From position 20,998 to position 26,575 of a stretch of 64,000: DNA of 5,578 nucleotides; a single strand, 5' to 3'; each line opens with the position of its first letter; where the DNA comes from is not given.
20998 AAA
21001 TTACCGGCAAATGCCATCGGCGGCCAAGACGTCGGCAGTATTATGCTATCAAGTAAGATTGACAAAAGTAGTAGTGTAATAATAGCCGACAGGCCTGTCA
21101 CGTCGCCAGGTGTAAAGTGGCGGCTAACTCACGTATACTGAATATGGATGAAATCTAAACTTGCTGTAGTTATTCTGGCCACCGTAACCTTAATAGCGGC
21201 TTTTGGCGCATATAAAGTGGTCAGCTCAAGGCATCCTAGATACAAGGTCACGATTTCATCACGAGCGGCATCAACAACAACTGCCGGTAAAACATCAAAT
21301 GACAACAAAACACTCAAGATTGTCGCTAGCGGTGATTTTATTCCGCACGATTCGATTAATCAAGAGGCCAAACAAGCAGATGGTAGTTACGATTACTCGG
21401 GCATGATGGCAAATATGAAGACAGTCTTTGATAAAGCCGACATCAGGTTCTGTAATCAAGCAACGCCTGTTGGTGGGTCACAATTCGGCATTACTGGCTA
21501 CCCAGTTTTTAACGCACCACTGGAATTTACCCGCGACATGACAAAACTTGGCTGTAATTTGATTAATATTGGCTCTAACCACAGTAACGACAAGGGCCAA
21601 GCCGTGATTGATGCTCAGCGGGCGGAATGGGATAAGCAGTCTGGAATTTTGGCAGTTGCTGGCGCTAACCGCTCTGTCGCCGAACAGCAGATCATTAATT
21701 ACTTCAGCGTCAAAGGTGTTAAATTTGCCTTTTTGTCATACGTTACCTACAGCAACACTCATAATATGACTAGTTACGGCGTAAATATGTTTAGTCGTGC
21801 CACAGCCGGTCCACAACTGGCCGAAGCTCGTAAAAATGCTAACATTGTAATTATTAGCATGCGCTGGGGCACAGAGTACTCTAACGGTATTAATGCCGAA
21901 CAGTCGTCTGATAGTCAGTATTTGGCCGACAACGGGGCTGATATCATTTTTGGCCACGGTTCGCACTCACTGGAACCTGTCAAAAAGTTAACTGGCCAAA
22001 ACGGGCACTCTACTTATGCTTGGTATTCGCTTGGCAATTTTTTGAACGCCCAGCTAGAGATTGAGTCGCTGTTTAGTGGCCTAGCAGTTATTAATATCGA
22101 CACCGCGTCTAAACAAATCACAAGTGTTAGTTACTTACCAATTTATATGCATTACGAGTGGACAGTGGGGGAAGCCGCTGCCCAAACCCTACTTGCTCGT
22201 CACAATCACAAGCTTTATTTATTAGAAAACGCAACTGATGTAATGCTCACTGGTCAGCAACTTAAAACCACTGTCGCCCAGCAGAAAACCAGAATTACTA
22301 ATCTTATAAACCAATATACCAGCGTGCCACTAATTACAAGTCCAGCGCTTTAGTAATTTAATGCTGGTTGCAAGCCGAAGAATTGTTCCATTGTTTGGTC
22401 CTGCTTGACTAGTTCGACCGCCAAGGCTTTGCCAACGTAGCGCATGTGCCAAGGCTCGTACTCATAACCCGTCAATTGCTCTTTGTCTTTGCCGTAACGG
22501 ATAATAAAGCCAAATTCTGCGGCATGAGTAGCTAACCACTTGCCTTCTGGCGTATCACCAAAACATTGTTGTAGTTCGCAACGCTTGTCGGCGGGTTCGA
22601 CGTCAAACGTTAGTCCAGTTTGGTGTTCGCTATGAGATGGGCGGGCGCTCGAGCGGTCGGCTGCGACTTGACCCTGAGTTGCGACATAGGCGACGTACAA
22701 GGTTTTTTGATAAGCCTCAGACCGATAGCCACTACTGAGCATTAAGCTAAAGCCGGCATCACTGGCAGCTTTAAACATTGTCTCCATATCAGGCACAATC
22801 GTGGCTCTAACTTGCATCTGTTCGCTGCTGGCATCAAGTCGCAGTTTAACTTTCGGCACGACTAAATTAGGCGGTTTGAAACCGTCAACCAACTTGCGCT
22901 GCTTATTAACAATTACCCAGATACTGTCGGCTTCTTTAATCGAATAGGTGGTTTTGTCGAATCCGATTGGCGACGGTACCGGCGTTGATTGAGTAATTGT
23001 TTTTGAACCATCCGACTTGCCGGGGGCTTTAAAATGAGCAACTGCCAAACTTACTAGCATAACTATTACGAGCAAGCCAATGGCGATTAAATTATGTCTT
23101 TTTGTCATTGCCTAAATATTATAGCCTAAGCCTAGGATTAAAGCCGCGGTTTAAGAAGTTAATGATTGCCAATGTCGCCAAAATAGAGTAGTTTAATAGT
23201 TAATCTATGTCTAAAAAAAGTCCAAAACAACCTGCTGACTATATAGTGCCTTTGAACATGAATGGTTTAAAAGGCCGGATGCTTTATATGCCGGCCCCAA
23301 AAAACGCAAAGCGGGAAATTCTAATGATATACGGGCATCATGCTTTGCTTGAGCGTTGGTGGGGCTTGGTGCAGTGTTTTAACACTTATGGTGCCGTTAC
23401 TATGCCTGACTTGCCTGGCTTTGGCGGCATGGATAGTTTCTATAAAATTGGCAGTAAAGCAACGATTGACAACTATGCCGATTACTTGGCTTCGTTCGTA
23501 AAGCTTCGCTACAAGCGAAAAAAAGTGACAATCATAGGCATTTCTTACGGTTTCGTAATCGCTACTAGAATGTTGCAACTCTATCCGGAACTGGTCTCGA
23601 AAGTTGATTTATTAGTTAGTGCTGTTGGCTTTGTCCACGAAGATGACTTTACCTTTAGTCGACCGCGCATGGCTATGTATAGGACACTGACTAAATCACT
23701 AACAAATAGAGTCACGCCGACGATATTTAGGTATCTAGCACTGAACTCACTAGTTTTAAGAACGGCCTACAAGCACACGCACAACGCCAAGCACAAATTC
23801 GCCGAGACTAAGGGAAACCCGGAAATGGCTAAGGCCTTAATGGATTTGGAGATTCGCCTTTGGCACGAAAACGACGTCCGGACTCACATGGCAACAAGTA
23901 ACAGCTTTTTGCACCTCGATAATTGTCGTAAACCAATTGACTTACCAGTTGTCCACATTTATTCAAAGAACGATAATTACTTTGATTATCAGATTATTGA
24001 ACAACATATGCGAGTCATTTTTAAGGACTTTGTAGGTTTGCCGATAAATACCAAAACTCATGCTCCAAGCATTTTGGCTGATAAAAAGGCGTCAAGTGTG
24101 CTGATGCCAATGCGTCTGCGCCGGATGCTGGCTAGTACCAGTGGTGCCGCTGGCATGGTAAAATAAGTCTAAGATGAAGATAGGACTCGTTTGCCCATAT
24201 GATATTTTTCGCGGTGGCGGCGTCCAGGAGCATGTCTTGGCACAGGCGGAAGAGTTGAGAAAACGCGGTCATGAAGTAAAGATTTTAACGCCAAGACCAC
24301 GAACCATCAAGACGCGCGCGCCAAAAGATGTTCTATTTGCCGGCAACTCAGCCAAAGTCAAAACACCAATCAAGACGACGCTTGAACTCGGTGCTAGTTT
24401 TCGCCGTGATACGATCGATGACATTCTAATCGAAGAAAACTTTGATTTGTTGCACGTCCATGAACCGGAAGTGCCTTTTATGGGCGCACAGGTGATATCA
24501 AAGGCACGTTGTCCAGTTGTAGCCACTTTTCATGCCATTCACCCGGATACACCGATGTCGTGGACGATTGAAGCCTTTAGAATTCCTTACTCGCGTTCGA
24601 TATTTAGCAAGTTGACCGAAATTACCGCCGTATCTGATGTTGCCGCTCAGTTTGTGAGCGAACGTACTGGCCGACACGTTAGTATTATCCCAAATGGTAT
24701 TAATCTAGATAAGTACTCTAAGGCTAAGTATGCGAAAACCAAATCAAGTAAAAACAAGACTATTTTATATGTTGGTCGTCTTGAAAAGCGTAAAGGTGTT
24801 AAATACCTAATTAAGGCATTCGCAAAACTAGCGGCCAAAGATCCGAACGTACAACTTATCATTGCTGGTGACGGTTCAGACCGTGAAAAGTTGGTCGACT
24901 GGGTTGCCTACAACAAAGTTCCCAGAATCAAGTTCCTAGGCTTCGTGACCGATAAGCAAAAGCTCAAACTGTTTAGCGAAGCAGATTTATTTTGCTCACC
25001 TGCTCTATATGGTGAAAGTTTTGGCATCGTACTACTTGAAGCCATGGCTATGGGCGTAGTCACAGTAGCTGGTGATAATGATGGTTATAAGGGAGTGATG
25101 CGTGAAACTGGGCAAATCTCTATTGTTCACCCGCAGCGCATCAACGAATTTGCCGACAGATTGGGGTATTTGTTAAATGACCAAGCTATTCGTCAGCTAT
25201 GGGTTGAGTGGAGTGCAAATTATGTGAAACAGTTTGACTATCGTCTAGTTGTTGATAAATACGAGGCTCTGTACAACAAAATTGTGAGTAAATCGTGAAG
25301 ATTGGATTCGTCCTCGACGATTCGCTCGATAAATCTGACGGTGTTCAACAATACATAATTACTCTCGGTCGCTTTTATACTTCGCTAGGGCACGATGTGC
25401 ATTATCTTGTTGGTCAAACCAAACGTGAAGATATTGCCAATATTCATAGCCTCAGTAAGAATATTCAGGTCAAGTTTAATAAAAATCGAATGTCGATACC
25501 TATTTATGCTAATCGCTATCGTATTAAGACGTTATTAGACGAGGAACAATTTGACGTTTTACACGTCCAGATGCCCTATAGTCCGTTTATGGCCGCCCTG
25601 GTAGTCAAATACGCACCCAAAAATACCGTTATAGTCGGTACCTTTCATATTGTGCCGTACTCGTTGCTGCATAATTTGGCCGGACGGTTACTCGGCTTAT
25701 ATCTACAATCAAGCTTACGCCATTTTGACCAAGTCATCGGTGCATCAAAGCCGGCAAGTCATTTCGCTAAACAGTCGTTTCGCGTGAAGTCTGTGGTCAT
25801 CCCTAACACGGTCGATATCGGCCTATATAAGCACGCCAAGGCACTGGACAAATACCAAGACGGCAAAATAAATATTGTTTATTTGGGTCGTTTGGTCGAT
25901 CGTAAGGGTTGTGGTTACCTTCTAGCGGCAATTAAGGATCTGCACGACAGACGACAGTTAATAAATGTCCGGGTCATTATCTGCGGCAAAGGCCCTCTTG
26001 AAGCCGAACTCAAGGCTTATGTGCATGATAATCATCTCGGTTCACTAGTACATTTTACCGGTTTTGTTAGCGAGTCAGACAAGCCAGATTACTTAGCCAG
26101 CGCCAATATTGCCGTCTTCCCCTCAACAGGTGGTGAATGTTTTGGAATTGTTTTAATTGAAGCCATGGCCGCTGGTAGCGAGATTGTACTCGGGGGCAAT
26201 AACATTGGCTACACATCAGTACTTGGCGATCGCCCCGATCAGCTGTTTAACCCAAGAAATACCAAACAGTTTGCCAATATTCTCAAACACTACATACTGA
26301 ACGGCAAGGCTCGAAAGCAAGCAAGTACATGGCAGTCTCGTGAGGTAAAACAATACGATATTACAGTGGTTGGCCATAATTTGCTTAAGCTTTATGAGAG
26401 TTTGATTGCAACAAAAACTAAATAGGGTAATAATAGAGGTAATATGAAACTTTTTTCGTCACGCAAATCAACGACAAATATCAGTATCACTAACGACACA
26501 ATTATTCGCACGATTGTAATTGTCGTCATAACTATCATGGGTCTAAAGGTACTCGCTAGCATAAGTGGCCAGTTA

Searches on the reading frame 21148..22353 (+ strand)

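Call 78: search_protein_families(library=pfam, proteins=[window:21148-22353:+], max_evalue=0.00001)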
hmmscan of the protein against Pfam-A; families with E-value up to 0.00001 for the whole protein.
window:21148-22353:+ (401 aa): 1 family
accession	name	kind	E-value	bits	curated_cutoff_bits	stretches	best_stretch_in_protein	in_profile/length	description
PF09587.15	PGA_cap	-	4.6e-49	167.6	27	1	57-302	1-255/255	Bacterial capsule synthesis protein PGA_cap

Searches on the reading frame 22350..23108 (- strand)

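Call 78: search_protein_families(library=pfam, proteins=[window:22350-23108:-], max_evalue=0.00001)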
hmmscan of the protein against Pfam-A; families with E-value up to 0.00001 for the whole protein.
window:22350-23108:- (252 aa): 1 family
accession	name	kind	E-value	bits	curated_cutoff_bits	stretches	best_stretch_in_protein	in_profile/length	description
PF02557.22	VanY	-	1.1e-42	145.4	25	1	98-227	2-132/132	D-alanyl-D-alanine carboxypeptidase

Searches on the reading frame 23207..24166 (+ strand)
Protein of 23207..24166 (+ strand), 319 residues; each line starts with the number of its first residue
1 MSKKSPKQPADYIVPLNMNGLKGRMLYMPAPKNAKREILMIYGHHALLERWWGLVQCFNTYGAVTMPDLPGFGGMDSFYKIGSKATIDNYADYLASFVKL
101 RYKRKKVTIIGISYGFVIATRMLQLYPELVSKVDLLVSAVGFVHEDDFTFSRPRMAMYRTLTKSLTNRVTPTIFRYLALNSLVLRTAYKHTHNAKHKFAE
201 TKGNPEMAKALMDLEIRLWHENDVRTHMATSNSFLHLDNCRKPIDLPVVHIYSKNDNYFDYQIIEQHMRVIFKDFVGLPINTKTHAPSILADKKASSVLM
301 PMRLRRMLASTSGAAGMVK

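Call 78: search_protein_families(library=pfam, proteins=[window:23207-24166:+], max_evalue=0.00001)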
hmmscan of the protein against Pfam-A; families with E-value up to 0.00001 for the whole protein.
window:23207-24166:+ (319 aa): 1 family
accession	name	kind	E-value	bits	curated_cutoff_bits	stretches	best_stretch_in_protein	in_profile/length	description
PF00561.26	Abhydrolase_1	-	2.8e-09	37.5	25.8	1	48-262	13-216/245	alpha/beta hydrolase fold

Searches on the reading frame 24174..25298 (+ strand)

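Call 78: search_protein_families(library=pfam, proteins=[window:24174-25298:+], max_evalue=0.00001)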
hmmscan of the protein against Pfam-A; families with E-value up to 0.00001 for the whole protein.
window:24174-25298:+ (374 aa): 7 families
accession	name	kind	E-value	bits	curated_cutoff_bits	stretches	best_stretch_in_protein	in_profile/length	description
PF00534.26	Glycos_transf_1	-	2.1e-39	135.2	26.4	1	188-343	9-165/172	Glycosyl transferases group 1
PF13692.12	Glyco_trans_1_4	-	4.5e-32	111.7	27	1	195-336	2-142/142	Glycosyl transferases group 1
PF13439.12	Glyco_transf_4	-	1.1e-23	84.6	28.5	1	15-180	2-170/170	Glycosyltransferase Family 4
PF13579.12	Glyco_trans_4_4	-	1.2e-15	58.6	29.7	1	15-175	1-158/158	Glycosyl transferase 4-like domain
PF20706.3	GT4-conflict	-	2.8e-08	33.6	26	1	174-312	179-323/385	Family 4 Glycosyltransferase in conflict systems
PF13477.12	Glyco_trans_4_2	-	1.8e-06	28.6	23.4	0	20-122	12-111/139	Glycosyl transferase 4-like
PF13524.12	Glyco_trans_1_2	-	2.2e-06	28.1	25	1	216-361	6-140/144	Glycosyl transferase-like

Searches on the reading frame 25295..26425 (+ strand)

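Call 78: search_protein_families(library=pfam, proteins=[window:25295-26425:+], max_evalue=0.00001)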
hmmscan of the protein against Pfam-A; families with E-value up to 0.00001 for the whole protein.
window:25295-26425:+ (376 aa): 5 families
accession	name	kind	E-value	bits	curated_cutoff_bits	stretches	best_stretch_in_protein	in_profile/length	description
PF00534.26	Glycos_transf_1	-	6.2e-27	94.7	26.4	1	189-343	13-165/172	Glycosyl transferases group 1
PF13692.12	Glyco_trans_1_4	-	1.8e-25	90.3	27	1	193-332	3-138/142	Glycosyl transferases group 1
PF13439.12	Glyco_transf_4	-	3.9e-19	69.8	28.5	1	15-175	2-168/170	Glycosyltransferase Family 4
PF13579.12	Glyco_trans_4_4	-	4.4e-06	27.6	29.7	0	16-171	2-157/158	Glycosyl transferase 4-like domain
PF20706.3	GT4-conflict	-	9e-06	25.3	26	0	169-313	173-323/385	Family 4 Glycosyltransferase in conflict systems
